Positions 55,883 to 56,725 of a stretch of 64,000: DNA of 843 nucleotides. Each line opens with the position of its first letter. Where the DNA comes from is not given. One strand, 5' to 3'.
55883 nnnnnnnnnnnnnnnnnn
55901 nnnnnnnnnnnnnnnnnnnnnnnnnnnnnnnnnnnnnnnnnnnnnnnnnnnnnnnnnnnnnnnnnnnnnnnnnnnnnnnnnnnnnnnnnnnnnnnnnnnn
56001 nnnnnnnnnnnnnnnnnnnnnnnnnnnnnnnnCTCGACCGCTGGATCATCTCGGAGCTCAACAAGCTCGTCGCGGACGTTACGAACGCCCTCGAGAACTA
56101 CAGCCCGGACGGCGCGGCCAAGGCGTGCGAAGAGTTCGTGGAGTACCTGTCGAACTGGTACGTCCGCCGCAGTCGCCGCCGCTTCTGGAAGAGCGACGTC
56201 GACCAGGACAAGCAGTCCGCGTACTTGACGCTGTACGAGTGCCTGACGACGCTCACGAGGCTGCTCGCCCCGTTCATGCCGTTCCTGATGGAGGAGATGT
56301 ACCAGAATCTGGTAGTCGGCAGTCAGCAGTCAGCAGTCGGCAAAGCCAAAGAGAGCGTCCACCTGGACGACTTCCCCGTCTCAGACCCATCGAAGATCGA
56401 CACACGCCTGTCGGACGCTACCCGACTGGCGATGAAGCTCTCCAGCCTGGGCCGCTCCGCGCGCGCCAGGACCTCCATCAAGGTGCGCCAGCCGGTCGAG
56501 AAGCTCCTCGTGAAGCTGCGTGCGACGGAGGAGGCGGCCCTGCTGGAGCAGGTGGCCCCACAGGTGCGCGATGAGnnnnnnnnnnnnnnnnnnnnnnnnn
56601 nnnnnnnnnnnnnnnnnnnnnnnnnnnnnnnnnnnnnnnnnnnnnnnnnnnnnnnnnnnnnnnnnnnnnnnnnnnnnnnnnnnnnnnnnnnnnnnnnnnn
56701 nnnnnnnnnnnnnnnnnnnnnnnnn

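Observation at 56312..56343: Second in-frame heptamer array in ileS, sharing a CAGAAT junction with the first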

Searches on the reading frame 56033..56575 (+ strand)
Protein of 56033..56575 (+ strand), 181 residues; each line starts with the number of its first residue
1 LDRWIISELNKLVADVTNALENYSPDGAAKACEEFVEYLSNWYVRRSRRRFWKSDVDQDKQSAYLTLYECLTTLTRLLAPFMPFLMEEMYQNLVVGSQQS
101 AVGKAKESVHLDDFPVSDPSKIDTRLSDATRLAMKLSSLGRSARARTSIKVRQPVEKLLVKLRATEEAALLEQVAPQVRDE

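Call 49: find_homologous_proteins(query=window:56033-56575:+, max_evalue=1e-20)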
Query window:56033-56575:+ (181 aa): 427 proteins with E <= 1e-20 among 860 candidates; the best 120 are listed.
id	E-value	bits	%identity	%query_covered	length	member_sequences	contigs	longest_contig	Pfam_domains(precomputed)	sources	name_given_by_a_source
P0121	3.3e-60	221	58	100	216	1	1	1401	PF08264.20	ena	-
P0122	1.5e-59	218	60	100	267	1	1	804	PF08264.20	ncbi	ncbi:unnamed protein product, partial [marine sediment metagenome]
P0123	1.9e-58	215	59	100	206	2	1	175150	PF08264.20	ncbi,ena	-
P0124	2.0e-58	215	61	100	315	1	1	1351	PF08264.20,PF19302.5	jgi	jgi:isoleucyl-tRNA synthetase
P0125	2.4e-58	215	60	100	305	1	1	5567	PF08264.20,PF19302.5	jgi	jgi:isoleucyl-tRNA synthetase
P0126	9.0e-58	213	60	100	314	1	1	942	PF08264.20,PF19302.5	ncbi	ncbi:unnamed protein product, partial [marine sediment metagenome]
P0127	9.8e-58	213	59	100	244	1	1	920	PF08264.20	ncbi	ncbi:unnamed protein product, partial [marine sediment metagenome]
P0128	1.8e-57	212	65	86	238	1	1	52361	PF08264.20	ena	-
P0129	2.7e-57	211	57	100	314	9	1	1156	PF08264.20,PF19302.5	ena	-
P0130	4.8e-57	210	57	100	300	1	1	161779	PF08264.20,PF19302.5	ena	-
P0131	7.2e-57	210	56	100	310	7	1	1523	PF08264.20,PF19302.5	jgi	jgi:isoleucyl-tRNA synthetase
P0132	4.1e-56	207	57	100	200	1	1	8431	PF08264.20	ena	-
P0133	8.1e-56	206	59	100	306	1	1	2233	PF08264.20,PF19302.5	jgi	jgi:isoleucyl-tRNA synthetase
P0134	7.1e-55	203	61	92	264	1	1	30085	PF08264.20,PF00133.29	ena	-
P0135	1.0e-54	203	55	100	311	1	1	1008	PF08264.20,PF01921.25,PF00133.29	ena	-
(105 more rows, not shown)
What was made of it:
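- Tried and rejected: A 181-residue query around the array found nothing above 65% identity (call 49).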
